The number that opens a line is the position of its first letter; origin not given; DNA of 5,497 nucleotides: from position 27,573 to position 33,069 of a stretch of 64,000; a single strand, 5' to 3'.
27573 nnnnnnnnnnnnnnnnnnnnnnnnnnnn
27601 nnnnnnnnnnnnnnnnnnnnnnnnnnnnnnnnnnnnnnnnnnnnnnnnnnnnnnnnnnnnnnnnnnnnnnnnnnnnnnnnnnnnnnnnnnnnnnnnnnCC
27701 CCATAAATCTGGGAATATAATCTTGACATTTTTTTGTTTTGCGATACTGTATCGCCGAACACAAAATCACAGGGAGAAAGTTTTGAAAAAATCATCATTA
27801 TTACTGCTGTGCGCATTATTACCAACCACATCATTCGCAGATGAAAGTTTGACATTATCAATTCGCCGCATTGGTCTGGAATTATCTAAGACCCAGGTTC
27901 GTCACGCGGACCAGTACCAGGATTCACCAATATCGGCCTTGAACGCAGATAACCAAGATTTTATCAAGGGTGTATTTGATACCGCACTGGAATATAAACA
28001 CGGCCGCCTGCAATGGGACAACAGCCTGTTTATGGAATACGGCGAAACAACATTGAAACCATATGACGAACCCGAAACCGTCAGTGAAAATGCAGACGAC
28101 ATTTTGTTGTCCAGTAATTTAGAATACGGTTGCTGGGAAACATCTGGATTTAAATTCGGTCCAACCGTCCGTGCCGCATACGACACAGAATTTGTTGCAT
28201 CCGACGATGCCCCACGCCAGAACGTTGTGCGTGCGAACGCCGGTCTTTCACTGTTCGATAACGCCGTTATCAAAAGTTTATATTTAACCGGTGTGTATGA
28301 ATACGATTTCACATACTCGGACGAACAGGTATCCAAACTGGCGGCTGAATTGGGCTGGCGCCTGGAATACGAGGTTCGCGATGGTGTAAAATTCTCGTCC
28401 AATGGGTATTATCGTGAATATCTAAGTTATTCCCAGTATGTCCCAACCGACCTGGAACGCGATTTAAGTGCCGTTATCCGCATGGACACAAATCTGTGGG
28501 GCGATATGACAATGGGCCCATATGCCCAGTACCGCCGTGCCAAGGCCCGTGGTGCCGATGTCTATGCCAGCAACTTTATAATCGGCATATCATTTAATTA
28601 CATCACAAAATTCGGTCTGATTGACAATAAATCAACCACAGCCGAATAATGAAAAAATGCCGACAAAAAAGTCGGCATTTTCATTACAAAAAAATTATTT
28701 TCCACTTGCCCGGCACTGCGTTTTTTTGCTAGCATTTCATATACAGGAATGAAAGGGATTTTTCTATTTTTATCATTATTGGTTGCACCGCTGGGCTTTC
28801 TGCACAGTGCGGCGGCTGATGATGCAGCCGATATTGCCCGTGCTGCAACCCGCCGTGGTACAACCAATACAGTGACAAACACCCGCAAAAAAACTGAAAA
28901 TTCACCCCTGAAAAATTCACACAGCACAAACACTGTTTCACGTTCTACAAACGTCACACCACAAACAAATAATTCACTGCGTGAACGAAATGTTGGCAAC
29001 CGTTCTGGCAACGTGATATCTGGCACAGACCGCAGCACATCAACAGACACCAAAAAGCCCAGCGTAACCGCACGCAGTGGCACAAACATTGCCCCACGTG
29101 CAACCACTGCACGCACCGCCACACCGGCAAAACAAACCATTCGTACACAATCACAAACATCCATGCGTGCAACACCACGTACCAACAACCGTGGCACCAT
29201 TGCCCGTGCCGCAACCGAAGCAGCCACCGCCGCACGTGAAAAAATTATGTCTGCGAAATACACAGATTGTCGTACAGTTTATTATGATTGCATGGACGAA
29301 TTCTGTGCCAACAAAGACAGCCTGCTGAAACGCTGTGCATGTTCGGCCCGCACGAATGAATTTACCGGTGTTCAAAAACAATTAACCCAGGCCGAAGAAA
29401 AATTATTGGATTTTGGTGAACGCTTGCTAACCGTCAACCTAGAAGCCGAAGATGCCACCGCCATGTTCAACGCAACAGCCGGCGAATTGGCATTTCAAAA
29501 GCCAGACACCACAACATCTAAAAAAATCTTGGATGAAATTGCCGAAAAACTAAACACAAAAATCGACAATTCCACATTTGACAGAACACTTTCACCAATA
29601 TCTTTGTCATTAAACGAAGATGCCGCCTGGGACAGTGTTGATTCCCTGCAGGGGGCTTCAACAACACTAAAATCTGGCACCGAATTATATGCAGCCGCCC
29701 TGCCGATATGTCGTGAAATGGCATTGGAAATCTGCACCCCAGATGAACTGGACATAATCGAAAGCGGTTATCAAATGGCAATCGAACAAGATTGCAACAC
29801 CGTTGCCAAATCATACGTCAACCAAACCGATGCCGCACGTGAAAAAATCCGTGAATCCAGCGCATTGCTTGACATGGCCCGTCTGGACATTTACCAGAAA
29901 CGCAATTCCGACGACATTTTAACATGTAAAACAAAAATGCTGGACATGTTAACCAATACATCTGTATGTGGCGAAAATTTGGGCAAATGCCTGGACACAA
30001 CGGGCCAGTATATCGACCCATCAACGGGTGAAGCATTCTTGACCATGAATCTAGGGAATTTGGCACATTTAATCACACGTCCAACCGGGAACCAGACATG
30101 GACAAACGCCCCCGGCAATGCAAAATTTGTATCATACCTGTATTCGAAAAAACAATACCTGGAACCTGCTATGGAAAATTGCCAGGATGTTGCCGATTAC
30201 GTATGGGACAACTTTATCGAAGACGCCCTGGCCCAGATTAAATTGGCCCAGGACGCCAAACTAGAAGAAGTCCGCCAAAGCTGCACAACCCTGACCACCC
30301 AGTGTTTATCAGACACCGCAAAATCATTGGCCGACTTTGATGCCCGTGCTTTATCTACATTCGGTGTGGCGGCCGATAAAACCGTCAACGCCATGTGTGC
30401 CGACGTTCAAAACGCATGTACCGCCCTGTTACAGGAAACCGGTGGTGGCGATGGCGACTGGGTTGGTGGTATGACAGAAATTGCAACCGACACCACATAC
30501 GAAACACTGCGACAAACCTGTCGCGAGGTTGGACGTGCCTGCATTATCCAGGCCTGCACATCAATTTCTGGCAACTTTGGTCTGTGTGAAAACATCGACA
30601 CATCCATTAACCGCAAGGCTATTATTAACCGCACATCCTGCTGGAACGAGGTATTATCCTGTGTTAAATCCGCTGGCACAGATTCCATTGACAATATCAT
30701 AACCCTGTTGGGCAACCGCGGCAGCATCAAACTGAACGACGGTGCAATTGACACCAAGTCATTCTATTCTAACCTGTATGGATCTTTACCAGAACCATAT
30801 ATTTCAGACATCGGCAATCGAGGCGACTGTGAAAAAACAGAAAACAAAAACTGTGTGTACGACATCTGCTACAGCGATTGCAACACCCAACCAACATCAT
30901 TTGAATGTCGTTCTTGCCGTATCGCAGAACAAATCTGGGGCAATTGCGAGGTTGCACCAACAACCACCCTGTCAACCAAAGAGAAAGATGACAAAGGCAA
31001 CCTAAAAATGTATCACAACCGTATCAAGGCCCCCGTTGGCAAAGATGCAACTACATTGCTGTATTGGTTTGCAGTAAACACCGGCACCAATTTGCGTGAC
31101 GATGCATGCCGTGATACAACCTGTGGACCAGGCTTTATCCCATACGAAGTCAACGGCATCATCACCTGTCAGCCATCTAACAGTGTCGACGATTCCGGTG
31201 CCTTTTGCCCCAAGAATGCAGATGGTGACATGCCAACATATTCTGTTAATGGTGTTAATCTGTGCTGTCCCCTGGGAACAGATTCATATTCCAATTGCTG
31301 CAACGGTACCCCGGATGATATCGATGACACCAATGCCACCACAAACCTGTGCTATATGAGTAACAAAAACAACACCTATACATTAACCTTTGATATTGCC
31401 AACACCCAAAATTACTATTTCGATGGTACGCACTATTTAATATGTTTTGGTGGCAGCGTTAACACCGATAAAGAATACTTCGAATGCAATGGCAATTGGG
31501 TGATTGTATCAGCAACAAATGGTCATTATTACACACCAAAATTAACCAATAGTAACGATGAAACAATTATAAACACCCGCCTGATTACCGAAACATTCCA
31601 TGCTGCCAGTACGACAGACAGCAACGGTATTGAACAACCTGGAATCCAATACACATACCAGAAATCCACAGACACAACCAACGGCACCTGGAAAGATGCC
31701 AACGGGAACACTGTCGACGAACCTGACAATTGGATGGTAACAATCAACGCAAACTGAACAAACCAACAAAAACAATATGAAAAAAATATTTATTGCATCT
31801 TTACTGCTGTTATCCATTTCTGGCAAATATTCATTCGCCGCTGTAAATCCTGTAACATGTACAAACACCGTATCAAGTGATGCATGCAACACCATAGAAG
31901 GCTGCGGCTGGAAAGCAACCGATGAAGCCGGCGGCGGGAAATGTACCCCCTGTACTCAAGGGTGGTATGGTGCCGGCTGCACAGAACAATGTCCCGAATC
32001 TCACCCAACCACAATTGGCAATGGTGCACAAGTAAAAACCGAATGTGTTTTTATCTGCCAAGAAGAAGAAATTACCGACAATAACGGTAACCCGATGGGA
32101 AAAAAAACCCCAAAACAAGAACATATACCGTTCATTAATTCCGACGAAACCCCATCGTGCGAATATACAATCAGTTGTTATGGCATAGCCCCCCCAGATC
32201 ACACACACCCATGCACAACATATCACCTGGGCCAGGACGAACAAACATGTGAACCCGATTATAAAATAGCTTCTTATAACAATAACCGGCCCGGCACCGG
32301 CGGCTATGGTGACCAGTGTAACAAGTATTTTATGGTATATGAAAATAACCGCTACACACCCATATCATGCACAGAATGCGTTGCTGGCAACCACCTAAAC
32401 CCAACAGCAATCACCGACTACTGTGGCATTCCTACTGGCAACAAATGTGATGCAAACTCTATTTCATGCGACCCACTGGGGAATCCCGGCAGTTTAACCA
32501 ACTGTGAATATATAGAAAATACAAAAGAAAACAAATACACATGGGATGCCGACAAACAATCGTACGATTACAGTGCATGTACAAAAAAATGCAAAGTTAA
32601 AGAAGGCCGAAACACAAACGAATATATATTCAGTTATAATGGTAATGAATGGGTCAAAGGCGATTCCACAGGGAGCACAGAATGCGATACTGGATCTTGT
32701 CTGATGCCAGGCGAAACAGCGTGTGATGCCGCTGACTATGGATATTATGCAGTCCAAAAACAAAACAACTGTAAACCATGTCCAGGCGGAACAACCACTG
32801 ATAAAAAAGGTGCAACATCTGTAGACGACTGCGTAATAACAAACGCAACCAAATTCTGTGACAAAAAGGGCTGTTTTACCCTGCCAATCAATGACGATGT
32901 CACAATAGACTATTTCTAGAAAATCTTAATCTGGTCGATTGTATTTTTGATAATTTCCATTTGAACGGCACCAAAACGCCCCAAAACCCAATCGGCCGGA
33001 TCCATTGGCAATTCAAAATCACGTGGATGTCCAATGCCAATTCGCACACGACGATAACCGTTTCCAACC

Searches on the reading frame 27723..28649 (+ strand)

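Call 16: search_protein_families(library=pfam, proteins=[window:27723-28649:+], max_evalue=0.001)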
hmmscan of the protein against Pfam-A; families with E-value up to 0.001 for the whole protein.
window:27723-28649:+ (308 aa): 1 family
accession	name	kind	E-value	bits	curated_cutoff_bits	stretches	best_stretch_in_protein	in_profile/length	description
PF11276.14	DUF3078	-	9.7e-06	26.3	25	1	82-139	20-74/92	Protein of unknown function (DUF3078)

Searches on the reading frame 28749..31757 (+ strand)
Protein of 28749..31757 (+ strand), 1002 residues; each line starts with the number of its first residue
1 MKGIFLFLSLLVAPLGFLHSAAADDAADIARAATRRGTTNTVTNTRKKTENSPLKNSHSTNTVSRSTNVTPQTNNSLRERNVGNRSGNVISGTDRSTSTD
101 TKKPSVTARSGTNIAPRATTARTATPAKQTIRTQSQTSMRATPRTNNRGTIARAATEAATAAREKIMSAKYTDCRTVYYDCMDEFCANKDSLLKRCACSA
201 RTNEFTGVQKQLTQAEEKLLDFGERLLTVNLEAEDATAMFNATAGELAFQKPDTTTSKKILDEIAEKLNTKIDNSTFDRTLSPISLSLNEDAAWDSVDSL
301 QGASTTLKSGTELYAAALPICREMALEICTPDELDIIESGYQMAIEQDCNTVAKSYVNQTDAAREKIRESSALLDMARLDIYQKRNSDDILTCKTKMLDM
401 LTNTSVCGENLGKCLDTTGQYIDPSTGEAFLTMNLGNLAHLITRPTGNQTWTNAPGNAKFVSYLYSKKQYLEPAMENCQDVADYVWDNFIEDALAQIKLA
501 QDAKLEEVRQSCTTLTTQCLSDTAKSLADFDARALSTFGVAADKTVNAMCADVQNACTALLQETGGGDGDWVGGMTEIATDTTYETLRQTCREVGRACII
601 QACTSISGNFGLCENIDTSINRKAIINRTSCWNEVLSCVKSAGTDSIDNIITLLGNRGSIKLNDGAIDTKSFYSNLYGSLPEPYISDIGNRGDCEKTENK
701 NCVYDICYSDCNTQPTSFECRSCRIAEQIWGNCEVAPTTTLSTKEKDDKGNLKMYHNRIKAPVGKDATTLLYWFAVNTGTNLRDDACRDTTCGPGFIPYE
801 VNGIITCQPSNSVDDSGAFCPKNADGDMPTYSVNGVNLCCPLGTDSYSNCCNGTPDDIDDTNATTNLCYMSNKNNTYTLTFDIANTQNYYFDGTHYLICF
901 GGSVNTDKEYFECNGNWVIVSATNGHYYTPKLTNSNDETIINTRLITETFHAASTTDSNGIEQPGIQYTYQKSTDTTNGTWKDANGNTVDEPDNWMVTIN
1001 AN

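Call 6: search_protein_families(library=pfam, proteins=[window:28749-31757:+], max_evalue=0.01)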
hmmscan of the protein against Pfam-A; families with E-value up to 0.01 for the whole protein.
window:28749-31757:+ (1002 aa): 0 families

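Call 7: search_protein_families(library=ncbifam, proteins=[window:28749-31757:+], max_evalue=0.1)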
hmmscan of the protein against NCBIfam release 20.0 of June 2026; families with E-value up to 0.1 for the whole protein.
window:28749-31757:+ (1002 aa): 1 family
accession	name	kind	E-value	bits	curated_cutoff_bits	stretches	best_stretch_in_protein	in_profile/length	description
NF003407.0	PRK04778.1-1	equivalog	0.077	11.4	913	0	326-387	227-288/574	septation ring formation regulator EzrA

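Call 55: search_protein_families(library=padloc, proteins=[window:28749-31757:+], max_evalue=0.1)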
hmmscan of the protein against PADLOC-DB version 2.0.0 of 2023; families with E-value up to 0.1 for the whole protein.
window:28749-31757:+ (1002 aa): 0 families

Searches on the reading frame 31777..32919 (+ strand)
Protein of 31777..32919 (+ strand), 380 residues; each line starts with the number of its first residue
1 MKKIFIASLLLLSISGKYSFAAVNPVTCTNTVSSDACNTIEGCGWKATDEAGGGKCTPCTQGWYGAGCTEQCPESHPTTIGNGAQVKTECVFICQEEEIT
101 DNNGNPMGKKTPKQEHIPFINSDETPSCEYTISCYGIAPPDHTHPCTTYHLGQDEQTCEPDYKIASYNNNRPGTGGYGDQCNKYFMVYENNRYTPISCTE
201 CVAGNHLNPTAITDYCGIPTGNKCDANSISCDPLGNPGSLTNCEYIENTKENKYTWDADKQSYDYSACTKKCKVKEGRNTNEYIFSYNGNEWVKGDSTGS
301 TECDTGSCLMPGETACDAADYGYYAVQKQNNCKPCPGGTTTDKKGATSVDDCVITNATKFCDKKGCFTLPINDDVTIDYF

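Call 16: search_protein_families(library=pfam, proteins=[window:31777-32919:+], max_evalue=0.001)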
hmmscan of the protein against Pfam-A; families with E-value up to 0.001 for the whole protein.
window:31777-32919:+ (380 aa): 1 family
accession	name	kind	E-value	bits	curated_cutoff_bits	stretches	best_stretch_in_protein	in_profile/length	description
PF07699.19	Ephrin_rec_like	-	2.8e-06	27.5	23.1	1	315-352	10-48/48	Tyrosine-protein kinase ephrin type A/B receptor-like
